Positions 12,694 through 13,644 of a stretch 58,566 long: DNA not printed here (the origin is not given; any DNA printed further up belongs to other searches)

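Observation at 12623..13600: Y1-transposase cassette bracketed by two dnaB 3' ends: 80-bp identical core with synonymously diverged flanks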

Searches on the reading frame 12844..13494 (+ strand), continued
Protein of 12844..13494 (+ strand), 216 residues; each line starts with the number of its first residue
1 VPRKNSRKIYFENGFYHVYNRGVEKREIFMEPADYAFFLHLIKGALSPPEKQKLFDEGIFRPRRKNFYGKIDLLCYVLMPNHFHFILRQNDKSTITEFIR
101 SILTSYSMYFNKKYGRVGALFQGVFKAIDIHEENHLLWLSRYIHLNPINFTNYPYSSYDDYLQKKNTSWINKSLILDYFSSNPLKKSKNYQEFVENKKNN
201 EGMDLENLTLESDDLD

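Call 46: find_encoding_contigs(protein=P0011, flank=3000, max_places=3)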
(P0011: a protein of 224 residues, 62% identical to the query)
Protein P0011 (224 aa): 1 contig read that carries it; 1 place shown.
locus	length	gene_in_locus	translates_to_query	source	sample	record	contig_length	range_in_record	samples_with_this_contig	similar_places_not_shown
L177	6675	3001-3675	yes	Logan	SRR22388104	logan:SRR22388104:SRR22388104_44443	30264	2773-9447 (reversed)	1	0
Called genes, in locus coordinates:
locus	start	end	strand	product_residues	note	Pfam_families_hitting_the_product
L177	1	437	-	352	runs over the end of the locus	PF04188:Mannosyl_trans2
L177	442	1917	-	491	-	PF09852:DUF2079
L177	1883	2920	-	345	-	PF13439:Glyco_transf_4, PF13579:Glyco_trans_4_4, PF20706:GT4-conflict, PF00534:Glycos_transf_1, PF13692:Glyco_trans_1_4, PF13524:Glyco_trans_1_2 (weak)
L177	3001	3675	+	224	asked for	PF01797:Y1_Tnp (weak)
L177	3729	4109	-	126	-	-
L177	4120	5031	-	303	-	PF00535:Glycos_transf_2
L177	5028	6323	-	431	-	-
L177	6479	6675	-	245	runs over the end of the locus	PF00535:Glycos_transf_2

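Call 53: search_solved_structures(query=A1, max_evalue=0.01, show_alignments=1)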
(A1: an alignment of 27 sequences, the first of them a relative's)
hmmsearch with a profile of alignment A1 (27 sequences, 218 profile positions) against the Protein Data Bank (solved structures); distinct sequences matched with E-value up to 0.01: 0.
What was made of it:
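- Tried and rejected: It found nothing (call 53).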

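Call 63: predict_structure(alignment_id=A1)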
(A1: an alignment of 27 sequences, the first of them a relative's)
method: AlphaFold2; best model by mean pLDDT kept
length: 216 residues; sequences in the alignment: 27
mean_pLDDT: 84.4   pTM: 0.81
mean pLDDT of the five models: 84.4, 84.0, 83.6, 79.0, 76.5
residues with pLDDT >= 90: 141; 70-90: 34; 50-70: 23; < 50: 18
segments of 3 or more residues with pLDDT < 50: 1-7, 206-216
pLDDT, mean of each block of 10 residues (from residue 1): 47 91 94 98 92 56 82 97 96 89 95 94 86 88 92 96 94 93 92 80 50 36
secondary structure, 60 per line:
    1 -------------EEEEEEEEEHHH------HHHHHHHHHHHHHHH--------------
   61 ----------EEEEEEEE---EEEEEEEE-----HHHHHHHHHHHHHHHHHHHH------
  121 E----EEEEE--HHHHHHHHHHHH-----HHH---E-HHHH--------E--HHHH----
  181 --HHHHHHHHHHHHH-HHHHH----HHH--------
elements in order: E14-22 H32-46 E71-78 E82-89 H95-114 E126-130 H133-144 H158-161 H173-176 H183-195 H197-201
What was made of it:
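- On Y1 HUH transposase superfamily (Pfam PF01797): The model has pLDDT 84.4 (call 63).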

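Call 66: fold_search(model_id=the predicted structure, library=pdb)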
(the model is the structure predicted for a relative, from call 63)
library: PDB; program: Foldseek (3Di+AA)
matches with E <= 10: 760; with E <= 0.001: 21
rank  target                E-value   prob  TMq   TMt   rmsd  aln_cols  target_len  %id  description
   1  4er8_A                9.3e-07  1.00  0.52  0.66   7.0       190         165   15  Structure of the REP associates tyrosine transposase bound to a REP hairpin (released 2012-08-15)
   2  2xo6_A                4.7e-05  1.00  0.39  0.60   7.7       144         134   11  DEINOCOCCUS RADIODURANS ISDRA2 TRANSPOSASE Y132F MUTANT COMPLEXED WITH LEFT END RECOGNITION AND CLEAVAGE SITE (released 2010-10-13)
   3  2xqc_D                7.6e-05  1.00  0.40  0.61  10.6       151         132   12  DEINOCOCCUS RADIODURANS ISDRA2 TRANSPOSASE COMPLEXED WITH LEFT END RECOGNITION AND CLEAVAGE SITE AND ZN (released 2010-10-13)
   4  2xm3_A                8.1e-05  1.00  0.40  0.65   8.9       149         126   11  Deinococcus radiodurans ISDra2 Transposase Left end DNA complex (released 2010-10-13)
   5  2a6o_A                8.6e-05  1.00  0.38  0.52  11.4       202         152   10  Crystal Structure of the ISHp608 Transposase in Complex with Stem-loop DNA (released 2005-10-25)
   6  2xma_B                9.1e-05  1.00  0.39  0.59   8.9       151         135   12  DEINOCOCCUS RADIODURANS ISDRA2 TRANSPOSASE RIGHT END DNA COMPLEX (released 2010-10-13)
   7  2vjv_A                1.3e-04  1.00  0.40  0.65   8.9       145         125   10  Crystal structure of the IS608 transposase in complex with left end 26-mer DNA hairpin and a 6-mer DNA representing th (released 2008-02-19)
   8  2xo6_D                1.4e-04  1.00  0.39  0.61   8.8       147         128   10  DEINOCOCCUS RADIODURANS ISDRA2 TRANSPOSASE Y132F MUTANT COMPLEXED WITH LEFT END RECOGNITION AND CLEAVAGE SITE (released 2010-10-13)
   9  2a6m_B                1.7e-04  1.00  0.39  0.54  15.0       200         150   12  Crystal Structure of the ISHp608 Transposase (released 2005-10-25)
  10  2xma_A                2.1e-04  1.00  0.39  0.58  10.0       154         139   11  DEINOCOCCUS RADIODURANS ISDRA2 TRANSPOSASE RIGHT END DNA COMPLEX (released 2010-10-13)
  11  2xma_E                2.1e-04  1.00  0.39  0.57  11.8       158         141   11  DEINOCOCCUS RADIODURANS ISDRA2 TRANSPOSASE RIGHT END DNA COMPLEX (released 2010-10-13)
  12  2xm3_C                2.2e-04  1.00  0.39  0.62   9.3       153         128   11  Deinococcus radiodurans ISDra2 Transposase Left end DNA complex (released 2010-10-13)
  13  2xm3_B                2.8e-04  1.00  0.39  0.61   8.7       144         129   10  Deinococcus radiodurans ISDra2 Transposase Left end DNA complex (released 2010-10-13)
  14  2xm3_D                3.6e-04  1.00  0.40  0.63   8.6       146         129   13  Deinococcus radiodurans ISDra2 Transposase Left end DNA complex (released 2010-10-13)
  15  2vic_A                4.8e-04  1.00  0.40  0.55  14.0       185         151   12  CRYSTAL STRUCTURE OF THE ISHP608 TRANSPOSASE IN COMPLEX with Left end 26- mer DNA and manganese (released 2008-02-19)
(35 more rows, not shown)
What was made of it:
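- On Y1 HUH transposase superfamily (Pfam PF01797): Foldseek finds 4ER8 at E 9e-7 (TM to target 0.66), followed by ISDra2 and IS608 TnpA (call 66).
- Closest known: REPtron / RayT. Same: It has a Y1 HUH fold, and 4ER8 is the best structural match (call 66).
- Tried and rejected: The fold search was needed to place the protein (call 66).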

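Call 74: find_related_loci(query=A1, collection=viral_contigs, flank=4000)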
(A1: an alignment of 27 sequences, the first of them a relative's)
Query A1 (216 aa) in viral_contigs; peptide patterns used: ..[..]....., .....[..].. (x = any residue, [..] = any of these).
5 stretches matched a pattern, but none encodes a relative of the query by tblastn (E <= 1e-3).
